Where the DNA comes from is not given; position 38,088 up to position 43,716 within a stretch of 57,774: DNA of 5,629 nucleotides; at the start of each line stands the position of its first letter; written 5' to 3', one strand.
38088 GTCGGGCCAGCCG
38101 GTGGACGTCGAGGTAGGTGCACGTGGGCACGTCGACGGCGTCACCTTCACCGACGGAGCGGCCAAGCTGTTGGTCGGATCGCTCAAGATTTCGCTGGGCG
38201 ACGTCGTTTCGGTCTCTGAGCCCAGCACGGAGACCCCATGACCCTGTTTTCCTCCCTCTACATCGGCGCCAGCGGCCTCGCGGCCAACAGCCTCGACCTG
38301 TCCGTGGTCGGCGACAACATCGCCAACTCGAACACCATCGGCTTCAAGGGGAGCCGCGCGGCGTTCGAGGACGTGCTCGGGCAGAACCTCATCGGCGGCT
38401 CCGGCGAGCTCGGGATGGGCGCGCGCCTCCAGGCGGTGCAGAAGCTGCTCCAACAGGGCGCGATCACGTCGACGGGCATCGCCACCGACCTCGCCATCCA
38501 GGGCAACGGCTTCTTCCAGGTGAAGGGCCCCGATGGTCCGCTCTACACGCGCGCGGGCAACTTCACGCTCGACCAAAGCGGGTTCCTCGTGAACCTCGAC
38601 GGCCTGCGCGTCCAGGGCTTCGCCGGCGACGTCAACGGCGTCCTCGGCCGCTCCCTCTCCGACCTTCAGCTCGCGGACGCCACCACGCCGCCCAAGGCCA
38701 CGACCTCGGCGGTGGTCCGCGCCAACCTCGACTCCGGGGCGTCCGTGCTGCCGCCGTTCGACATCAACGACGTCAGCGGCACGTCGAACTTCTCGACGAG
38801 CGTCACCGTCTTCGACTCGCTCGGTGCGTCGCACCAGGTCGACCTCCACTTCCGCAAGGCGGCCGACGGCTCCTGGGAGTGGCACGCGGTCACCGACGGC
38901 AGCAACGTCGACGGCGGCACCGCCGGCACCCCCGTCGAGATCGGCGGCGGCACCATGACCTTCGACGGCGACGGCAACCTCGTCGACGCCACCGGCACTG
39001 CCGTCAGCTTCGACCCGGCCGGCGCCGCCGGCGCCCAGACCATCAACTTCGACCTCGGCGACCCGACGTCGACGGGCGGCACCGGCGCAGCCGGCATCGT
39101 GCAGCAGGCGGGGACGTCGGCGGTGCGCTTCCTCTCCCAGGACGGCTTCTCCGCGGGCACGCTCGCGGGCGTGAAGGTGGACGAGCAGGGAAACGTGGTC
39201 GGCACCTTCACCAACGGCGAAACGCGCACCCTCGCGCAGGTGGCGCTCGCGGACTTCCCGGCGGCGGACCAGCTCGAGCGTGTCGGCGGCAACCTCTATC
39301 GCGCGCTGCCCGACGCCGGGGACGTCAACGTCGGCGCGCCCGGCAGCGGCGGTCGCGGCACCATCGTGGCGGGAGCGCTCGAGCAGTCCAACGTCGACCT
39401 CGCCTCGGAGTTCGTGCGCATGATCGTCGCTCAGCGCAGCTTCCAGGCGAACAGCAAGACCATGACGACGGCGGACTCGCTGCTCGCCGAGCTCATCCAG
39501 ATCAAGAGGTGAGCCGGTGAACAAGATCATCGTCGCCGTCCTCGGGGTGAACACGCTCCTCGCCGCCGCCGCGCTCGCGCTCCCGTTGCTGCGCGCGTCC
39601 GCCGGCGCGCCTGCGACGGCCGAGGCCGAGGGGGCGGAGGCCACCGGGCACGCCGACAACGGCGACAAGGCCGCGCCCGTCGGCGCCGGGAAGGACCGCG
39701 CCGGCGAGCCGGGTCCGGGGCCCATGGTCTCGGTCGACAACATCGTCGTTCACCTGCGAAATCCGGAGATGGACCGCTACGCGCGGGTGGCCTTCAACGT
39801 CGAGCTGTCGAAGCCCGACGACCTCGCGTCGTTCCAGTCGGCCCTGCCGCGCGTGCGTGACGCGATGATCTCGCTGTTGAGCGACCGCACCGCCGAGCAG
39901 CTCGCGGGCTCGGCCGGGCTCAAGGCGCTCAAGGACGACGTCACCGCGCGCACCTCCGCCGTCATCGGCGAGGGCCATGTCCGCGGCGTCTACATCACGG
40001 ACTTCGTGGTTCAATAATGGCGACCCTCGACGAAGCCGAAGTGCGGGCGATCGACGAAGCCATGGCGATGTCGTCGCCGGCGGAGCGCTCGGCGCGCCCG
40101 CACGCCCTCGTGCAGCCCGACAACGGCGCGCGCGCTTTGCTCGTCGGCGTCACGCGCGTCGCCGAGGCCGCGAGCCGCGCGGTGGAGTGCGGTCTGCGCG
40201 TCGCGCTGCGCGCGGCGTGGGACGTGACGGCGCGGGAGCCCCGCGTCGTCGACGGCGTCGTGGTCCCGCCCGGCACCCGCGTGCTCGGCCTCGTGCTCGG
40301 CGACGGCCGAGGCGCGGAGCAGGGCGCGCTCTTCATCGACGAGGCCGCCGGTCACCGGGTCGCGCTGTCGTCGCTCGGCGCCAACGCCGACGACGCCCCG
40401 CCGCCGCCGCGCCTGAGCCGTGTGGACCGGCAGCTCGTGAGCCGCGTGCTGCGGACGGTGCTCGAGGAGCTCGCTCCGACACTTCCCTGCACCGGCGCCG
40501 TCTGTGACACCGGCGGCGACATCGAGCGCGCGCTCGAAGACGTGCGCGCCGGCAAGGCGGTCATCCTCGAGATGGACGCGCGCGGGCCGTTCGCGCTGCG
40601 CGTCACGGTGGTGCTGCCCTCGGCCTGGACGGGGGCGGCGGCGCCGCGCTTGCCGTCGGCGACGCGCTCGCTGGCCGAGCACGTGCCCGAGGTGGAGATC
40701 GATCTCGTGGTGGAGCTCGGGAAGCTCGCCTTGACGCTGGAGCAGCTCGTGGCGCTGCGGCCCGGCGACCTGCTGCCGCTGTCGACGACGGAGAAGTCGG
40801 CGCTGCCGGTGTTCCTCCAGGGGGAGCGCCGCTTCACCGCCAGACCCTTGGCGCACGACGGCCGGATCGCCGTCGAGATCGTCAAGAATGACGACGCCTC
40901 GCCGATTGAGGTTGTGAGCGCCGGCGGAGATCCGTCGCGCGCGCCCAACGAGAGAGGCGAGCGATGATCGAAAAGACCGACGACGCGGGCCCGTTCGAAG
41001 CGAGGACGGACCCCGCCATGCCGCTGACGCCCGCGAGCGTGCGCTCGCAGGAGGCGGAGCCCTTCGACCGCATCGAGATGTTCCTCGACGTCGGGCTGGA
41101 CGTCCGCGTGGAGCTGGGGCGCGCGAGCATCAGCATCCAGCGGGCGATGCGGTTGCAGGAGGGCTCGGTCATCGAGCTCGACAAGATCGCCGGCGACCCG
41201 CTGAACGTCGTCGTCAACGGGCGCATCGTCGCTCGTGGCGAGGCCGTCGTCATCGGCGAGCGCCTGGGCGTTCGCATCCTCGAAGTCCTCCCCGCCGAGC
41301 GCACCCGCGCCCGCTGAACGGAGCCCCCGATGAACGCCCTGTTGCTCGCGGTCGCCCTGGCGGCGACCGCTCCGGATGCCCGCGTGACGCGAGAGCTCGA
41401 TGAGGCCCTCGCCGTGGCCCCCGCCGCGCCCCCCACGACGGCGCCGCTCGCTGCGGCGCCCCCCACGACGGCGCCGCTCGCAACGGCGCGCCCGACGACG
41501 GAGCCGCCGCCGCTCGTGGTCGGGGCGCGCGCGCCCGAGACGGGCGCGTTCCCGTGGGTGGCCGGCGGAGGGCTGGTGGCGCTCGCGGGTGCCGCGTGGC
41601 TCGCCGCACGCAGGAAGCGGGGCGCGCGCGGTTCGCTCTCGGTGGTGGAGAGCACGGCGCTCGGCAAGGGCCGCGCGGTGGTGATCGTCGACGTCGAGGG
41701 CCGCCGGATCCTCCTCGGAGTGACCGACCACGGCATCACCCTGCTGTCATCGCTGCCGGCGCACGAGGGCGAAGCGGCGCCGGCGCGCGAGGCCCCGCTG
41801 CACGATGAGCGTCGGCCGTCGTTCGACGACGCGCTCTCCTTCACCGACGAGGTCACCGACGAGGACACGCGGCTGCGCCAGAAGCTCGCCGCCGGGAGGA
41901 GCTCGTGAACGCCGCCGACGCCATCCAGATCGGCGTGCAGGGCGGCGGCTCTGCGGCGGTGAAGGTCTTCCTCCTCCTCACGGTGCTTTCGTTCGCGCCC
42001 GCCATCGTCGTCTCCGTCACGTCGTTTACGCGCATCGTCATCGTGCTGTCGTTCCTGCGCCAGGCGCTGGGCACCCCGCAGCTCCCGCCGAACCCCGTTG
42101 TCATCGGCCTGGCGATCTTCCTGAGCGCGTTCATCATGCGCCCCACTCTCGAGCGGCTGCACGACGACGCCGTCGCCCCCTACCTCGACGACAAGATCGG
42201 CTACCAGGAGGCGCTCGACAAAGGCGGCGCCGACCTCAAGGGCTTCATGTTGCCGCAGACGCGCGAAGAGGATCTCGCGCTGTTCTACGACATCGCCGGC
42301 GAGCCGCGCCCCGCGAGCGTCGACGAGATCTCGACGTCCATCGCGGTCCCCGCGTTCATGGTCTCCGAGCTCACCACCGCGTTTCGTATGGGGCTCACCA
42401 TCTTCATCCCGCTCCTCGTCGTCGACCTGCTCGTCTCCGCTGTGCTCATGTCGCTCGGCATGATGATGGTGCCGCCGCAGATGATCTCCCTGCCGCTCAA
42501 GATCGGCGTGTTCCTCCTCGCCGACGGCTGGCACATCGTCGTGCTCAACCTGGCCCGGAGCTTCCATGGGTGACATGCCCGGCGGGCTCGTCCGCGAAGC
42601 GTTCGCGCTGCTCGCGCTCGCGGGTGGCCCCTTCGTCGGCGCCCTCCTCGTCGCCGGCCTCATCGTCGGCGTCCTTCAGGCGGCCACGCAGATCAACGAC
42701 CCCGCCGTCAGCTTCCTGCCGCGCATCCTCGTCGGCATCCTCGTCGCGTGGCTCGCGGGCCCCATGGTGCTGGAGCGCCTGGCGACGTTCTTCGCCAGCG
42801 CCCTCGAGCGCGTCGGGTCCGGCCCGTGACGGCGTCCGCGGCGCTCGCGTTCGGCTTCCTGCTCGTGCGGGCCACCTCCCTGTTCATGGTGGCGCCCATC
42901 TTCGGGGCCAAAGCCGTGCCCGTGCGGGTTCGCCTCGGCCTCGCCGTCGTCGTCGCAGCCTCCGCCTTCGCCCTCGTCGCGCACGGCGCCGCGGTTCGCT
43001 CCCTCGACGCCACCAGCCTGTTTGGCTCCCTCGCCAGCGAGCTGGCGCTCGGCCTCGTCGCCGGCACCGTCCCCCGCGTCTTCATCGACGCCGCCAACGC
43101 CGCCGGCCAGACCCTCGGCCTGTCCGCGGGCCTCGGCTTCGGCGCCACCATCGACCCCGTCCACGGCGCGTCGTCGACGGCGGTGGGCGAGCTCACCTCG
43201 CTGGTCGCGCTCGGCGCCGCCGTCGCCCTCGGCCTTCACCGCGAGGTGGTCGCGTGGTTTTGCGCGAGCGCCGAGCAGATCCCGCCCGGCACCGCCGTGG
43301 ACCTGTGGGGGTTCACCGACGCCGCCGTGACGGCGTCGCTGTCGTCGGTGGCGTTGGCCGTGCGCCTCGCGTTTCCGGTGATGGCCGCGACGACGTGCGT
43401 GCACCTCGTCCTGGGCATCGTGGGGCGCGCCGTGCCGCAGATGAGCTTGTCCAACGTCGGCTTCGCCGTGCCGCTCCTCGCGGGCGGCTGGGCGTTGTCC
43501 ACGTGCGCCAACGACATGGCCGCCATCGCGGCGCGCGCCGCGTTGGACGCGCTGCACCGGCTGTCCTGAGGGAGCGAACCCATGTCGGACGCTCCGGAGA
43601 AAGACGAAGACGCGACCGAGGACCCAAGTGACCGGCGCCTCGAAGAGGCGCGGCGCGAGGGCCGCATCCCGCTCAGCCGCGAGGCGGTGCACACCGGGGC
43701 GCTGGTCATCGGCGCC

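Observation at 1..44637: Near-complete flagellar regulon in a genome that also carries Myxococcota-type protein hallmarks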

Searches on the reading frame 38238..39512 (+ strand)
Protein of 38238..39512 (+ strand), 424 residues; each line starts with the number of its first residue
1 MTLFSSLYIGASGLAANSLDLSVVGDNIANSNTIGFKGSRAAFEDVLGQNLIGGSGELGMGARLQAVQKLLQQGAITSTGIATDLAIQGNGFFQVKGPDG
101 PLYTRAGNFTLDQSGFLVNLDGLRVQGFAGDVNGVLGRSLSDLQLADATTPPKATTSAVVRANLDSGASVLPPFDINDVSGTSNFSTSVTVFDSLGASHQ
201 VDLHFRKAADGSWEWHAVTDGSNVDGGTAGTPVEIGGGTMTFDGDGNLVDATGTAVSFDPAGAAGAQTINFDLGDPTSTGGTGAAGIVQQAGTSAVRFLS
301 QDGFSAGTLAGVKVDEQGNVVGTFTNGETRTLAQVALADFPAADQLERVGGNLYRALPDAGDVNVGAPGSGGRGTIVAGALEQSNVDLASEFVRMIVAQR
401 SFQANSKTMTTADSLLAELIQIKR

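Call 9: search_protein_families(library=pfam, proteins=[window:38238-39509:+], max_evalue=0.001)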
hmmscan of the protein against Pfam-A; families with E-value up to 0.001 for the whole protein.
window:38238-39509:+ (424 aa): 4 families
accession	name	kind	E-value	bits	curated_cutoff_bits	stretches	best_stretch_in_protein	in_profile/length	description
PF07559.19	FlgE_D2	-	1e-23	84.8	22.7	1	163-304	1-142/142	Flagellar basal body protein FlaE D2 domain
PF06429.18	Flg_bbr_C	-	2.7e-18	65.6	23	1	378-422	2-46/46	Flagellar basal body rod FlgEFG protein C-terminal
PF22692.1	LlgE_F_G_D1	-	7.8e-17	61.6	27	1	86-154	1-51/64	Flagellar hook protein FlgE/F/G D1 domain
PF00460.25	Flg_bb_rod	-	3e-08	33.9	20.7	1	7-37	1-31/31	Flagella basal body rod protein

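Call 30: find_encoding_contigs(protein=window:38238-39512:+, flank=10000, max_places=3)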
Protein window:38238-39512:+ (424 aa): 1 contig read that carries it; 1 place shown.
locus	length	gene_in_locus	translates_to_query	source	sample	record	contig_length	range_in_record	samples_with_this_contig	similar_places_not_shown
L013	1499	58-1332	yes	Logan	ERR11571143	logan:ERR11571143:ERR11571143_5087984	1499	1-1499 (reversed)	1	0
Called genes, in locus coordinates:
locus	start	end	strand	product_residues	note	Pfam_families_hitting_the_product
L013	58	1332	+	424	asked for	PF00460:Flg_bb_rod, PF22692:LlgE_F_G_D1, PF07559:FlgE_D2, PF06429:Flg_bbr_C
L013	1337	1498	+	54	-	?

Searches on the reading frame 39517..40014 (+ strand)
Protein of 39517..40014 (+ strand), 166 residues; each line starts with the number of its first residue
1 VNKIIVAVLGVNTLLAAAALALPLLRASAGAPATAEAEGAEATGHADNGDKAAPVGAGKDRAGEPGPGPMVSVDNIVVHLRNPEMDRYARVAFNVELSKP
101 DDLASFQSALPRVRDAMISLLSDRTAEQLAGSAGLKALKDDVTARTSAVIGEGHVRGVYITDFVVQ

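Call 9: search_protein_families(library=pfam, proteins=[window:39517-40014:+], max_evalue=0.001)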
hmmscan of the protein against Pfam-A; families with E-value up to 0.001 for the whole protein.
window:39517-40014:+ (166 aa): 1 family
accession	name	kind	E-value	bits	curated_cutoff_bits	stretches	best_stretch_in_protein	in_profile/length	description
PF03748.19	FliL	-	5.9e-20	72.2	24.6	1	71-166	2-103/103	Flagellar basal body-associated protein FliL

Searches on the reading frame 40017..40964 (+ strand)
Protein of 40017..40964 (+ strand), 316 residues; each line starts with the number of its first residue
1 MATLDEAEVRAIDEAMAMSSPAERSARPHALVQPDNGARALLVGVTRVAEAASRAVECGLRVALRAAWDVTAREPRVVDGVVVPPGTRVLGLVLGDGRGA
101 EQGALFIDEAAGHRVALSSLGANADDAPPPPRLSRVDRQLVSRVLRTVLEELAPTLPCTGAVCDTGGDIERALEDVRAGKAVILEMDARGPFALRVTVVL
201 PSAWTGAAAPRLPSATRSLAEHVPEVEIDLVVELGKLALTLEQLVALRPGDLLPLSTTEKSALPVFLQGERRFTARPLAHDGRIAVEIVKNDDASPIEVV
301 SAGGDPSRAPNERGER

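Call 9: search_protein_families(library=pfam, proteins=[window:40017-40964:+], max_evalue=0.001)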
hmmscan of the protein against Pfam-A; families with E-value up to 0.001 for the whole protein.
window:40017-40964:+ (316 aa): 1 family
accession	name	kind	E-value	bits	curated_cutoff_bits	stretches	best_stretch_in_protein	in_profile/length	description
PF01052.25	FliMN_C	-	1.1e-14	54.5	23.8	1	222-290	2-70/73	Type III flagellar switch regulator (C-ring) FliN C-term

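Call 20: search_protein_families(library=ncbifam, proteins=[window:40017-40964:+], max_evalue=0.01)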
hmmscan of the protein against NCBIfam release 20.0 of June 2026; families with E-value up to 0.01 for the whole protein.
window:40017-40964:+ (316 aa): 3 families
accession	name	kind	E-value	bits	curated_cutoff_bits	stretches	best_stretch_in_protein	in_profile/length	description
TIGR01397.1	fliM_switch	equivalog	6.3e-11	42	219.6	1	216-289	243-316/320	flagellar motor switch protein FliM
TIGR02551.1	SpaO_YscQ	equivalog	4.1e-08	33.5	100.8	1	210-257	218-266/300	type III secretion system cytoplasmic ring protein SctQ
TIGR02480.1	fliN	equivalog_domain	7.1e-05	22.6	84.05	1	222-289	4-71/77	flagellar motor switch protein FliN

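Call 41: search_protein_families(library=pfam, proteins=[window:40017-40964:+], max_evalue=0.1)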
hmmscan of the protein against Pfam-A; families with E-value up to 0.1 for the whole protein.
window:40017-40964:+ (316 aa): 1 family
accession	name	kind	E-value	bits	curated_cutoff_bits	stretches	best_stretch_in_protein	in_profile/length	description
PF01052.25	FliMN_C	-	1.1e-14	54.5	23.8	1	222-290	2-70/73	Type III flagellar switch regulator (C-ring) FliN C-term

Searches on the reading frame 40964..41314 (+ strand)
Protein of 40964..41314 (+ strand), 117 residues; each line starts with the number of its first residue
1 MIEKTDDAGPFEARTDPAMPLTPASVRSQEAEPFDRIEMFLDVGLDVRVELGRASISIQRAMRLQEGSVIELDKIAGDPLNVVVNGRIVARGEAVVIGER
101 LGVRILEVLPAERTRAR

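Call 9: search_protein_families(library=pfam, proteins=[window:40964-41314:+], max_evalue=0.001)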
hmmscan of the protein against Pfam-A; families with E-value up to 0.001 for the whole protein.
window:40964-41314:+ (117 aa): 1 family
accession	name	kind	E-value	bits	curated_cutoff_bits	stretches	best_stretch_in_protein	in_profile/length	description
PF01052.25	FliMN_C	-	3.8e-22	78.4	23.8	1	40-109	3-72/73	Type III flagellar switch regulator (C-ring) FliN C-term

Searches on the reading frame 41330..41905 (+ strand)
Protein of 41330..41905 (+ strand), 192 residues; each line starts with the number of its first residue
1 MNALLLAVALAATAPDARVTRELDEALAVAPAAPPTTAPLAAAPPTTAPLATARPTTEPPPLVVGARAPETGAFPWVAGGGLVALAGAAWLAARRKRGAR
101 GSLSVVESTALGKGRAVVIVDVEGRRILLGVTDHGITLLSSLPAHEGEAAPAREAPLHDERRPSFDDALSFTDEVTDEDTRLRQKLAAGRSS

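Call 9: search_protein_families(library=pfam, proteins=[window:41330-41905:+], max_evalue=0.001)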
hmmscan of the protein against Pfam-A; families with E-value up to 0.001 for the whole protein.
window:41330-41905:+ (192 aa): 1 family
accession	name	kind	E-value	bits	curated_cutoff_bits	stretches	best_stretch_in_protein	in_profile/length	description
PF04347.18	FliO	-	5.7e-15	55.6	22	1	90-169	1-86/91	Flagellar biosynthesis protein, FliO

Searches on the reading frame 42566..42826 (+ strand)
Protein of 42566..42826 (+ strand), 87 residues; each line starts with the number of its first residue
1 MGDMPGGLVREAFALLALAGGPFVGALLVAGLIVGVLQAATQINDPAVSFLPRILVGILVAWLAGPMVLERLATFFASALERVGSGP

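Call 9: search_protein_families(library=pfam, proteins=[window:42566-42826:+], max_evalue=0.001)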
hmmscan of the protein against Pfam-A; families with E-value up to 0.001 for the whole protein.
window:42566-42826:+ (87 aa): 2 families
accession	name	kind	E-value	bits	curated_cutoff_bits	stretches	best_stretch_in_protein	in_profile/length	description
PF01313.24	Bac_export_3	-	6.9e-19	68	25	1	8-76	5-73/74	Bacterial export proteins, family 3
PF01311.25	Bac_export_1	-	0.00035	20.7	27.8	1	8-77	158-228/230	Bacterial export proteins, family 1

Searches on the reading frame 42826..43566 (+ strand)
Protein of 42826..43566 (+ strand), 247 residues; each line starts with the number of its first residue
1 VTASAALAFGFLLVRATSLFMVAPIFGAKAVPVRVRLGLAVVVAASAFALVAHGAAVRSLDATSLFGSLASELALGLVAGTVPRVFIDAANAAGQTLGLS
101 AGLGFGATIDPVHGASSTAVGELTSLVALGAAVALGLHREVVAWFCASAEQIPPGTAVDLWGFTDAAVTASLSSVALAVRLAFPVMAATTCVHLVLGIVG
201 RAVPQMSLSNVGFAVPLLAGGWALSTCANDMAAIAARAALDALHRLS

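Call 9: search_protein_families(library=pfam, proteins=[window:42826-43566:+], max_evalue=0.001)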
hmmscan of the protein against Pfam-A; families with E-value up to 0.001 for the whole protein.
window:42826-43566:+ (247 aa): 1 family
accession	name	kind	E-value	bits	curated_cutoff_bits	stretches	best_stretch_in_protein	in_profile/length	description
PF01311.25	Bac_export_1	-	1.4e-41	143.1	27.8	1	7-236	2-224/230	Bacterial export proteins, family 1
